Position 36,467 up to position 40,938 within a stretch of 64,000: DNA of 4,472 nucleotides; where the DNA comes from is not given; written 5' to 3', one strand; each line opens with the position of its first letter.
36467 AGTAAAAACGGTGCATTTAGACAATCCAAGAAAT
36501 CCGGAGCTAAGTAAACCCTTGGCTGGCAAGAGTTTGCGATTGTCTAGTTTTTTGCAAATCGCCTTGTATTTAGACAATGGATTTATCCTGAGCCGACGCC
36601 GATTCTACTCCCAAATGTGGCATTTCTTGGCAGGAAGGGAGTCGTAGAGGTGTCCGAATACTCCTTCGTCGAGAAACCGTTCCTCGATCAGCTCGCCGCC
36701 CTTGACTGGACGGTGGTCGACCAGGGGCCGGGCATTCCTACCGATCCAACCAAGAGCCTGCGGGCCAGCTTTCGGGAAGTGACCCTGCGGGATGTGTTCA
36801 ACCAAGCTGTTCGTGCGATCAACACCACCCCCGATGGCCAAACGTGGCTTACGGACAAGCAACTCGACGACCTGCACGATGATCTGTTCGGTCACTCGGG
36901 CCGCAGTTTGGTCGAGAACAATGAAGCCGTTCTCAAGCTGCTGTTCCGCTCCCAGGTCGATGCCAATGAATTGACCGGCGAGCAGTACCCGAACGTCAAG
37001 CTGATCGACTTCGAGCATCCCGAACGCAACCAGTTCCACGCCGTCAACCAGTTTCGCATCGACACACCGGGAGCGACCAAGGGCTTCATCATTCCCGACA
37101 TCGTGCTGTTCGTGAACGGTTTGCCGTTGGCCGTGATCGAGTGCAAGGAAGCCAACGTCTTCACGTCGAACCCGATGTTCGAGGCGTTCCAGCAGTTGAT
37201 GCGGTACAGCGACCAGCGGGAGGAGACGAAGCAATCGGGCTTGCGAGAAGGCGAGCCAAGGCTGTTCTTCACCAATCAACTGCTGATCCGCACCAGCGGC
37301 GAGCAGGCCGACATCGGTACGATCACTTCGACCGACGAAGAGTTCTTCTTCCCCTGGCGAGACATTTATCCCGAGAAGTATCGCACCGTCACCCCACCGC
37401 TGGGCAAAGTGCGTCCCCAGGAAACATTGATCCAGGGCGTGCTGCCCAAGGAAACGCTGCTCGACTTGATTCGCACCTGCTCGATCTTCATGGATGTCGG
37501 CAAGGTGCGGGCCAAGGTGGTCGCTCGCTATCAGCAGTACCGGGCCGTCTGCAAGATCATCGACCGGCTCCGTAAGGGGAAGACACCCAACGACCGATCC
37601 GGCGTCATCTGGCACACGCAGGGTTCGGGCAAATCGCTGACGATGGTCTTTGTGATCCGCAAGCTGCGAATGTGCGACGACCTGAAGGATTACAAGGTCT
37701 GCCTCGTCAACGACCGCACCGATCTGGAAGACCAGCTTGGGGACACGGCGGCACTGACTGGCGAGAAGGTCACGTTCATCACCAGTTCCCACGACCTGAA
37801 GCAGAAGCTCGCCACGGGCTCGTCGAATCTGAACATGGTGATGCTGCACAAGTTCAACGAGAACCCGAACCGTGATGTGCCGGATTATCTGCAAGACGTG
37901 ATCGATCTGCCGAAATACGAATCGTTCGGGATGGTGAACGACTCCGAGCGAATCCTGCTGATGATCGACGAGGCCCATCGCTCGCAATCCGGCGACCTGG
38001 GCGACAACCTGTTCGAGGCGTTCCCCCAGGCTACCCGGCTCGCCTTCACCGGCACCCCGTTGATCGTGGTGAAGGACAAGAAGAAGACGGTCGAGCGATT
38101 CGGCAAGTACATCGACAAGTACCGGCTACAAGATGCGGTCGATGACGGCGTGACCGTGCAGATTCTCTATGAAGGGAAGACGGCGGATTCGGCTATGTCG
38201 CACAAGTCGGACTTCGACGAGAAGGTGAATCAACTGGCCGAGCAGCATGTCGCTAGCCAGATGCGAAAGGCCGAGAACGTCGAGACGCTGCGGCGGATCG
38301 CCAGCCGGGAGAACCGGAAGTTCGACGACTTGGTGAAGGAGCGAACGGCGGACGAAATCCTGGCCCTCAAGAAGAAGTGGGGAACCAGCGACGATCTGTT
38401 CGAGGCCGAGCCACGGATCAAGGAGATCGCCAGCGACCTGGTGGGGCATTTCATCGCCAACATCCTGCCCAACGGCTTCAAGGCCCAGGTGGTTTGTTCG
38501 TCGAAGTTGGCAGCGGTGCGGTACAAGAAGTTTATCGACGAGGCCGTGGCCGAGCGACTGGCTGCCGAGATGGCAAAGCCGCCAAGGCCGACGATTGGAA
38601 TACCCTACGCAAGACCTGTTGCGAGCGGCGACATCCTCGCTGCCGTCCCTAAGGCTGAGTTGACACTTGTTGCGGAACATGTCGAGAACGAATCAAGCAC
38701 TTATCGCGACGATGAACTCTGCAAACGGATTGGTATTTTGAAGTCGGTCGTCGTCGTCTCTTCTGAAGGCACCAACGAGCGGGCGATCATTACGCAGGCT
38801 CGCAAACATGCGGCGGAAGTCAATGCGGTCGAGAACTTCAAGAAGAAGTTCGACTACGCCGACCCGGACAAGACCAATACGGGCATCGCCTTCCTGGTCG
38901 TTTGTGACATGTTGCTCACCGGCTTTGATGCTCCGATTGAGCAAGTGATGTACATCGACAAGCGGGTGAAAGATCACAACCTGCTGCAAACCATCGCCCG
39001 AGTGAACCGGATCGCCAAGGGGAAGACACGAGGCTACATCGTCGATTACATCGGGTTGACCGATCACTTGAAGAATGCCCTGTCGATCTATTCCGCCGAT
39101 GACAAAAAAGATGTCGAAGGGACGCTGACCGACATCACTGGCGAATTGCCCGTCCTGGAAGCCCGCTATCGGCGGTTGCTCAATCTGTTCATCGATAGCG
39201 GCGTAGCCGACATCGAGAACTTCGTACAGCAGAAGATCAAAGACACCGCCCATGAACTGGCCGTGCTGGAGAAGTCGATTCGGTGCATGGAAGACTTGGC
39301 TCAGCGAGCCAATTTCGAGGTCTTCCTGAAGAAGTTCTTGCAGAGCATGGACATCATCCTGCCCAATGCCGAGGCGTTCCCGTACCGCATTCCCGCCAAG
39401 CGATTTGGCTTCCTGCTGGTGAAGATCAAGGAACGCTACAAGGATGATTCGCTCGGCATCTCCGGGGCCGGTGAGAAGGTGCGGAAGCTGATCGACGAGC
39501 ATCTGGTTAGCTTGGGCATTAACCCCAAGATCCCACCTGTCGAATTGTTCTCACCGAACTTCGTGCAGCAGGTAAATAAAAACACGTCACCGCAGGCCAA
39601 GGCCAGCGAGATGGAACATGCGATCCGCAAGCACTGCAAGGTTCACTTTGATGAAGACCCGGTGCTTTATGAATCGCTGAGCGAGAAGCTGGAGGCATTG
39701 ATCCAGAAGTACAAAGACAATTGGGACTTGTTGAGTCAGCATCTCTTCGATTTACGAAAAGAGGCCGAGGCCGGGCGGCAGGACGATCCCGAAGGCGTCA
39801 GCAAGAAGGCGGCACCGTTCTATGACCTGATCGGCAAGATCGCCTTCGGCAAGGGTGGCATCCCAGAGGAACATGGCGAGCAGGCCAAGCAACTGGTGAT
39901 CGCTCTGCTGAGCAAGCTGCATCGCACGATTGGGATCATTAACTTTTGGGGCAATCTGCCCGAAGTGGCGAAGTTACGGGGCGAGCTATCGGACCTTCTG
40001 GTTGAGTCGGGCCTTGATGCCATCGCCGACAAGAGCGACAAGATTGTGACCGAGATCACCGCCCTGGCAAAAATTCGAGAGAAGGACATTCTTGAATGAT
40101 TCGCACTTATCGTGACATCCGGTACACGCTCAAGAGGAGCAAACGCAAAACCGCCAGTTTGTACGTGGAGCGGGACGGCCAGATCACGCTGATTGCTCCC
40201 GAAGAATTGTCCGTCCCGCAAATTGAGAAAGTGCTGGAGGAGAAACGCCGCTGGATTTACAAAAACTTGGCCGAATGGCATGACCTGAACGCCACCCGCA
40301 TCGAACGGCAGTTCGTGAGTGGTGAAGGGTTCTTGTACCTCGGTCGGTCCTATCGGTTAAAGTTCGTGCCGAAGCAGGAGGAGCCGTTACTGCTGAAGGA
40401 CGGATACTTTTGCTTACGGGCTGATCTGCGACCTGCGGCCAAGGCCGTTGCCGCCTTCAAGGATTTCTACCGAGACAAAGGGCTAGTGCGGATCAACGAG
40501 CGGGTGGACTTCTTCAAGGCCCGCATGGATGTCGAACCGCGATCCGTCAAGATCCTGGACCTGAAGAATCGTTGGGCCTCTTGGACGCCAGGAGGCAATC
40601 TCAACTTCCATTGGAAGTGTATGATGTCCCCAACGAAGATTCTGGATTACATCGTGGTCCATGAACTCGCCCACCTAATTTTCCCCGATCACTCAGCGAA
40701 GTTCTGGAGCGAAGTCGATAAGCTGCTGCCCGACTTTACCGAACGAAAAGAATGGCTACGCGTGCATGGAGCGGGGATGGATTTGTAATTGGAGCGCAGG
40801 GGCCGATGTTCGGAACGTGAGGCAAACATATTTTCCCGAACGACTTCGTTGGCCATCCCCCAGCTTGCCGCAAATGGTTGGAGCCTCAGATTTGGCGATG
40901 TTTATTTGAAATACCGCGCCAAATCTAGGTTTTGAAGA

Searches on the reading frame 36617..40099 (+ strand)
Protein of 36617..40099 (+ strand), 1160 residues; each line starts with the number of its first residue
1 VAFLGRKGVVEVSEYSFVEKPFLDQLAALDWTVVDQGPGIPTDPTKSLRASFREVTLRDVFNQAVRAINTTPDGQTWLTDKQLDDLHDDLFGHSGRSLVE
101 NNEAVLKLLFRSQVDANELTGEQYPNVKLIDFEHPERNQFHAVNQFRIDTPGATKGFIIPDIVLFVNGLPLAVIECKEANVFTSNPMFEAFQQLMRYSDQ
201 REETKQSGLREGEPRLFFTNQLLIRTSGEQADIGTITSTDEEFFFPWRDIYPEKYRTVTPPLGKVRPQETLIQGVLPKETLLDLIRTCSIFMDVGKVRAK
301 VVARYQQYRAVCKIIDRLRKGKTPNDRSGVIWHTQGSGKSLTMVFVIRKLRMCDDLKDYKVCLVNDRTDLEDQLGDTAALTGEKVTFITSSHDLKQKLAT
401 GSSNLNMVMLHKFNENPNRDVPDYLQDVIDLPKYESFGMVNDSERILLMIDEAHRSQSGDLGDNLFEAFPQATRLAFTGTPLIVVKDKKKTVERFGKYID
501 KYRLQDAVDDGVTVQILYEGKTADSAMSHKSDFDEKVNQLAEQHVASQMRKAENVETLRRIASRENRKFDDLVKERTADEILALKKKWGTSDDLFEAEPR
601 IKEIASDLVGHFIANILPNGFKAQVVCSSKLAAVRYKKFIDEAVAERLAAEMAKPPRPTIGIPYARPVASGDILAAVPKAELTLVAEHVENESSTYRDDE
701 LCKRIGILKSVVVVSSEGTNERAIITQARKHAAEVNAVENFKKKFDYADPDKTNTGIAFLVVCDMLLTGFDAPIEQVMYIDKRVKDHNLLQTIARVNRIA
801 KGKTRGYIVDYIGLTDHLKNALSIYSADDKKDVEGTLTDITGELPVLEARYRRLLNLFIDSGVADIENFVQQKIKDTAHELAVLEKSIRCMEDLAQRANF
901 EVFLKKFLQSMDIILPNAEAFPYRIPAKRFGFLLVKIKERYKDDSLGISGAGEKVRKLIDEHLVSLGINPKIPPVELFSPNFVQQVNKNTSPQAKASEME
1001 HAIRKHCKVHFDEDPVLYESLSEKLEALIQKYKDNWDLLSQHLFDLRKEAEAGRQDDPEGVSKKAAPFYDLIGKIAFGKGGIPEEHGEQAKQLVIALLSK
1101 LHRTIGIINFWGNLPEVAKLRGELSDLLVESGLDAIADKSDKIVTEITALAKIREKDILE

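Call 7: search_protein_families(library=pfam, proteins=[window:36617-40099:+], max_evalue=0.001)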
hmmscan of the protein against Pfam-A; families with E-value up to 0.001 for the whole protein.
window:36617-40099:+ (1160 aa): 5 families
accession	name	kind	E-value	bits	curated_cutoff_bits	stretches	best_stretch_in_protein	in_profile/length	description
PF18766.7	SWI2_SNF2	-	1.1e-68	231.7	26.7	1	306-546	1-217/221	SWI2/SNF2 ATPase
PF04313.20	HSDR_N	-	4.6e-33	115.2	25.1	1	13-241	3-197/198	Type I restriction enzyme R protein N terminus (HSDR_N)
PF22679.2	T1R_D3-like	-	4.3e-18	66.7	27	1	733-811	77-156/158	Type I restriction enzyme subunit R domain 3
PF04851.21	ResIII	-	4.2e-17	63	22.5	1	302-481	3-162/164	Type III restriction enzyme, res subunit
PF11867.13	T1RH-like_C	-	1.4e-07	31.7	26.8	1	952-1133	119-307/329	Type I restriction enzyme HindI endonuclease subunit-like, C-terminal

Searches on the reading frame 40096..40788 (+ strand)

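Call 7: search_protein_families(library=pfam, proteins=[window:40096-40788:+], max_evalue=0.001)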
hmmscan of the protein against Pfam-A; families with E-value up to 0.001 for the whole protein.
window:40096-40788:+ (230 aa): 2 families
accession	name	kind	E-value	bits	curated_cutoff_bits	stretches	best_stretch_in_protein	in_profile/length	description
PF01863.23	YgjP-like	-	3.2e-55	187.8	26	1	18-223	1-206/207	YgjP-like, metallopeptidase domain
PF08325.16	WLM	-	0.00027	21.5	26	1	186-213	86-113/190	WLM domain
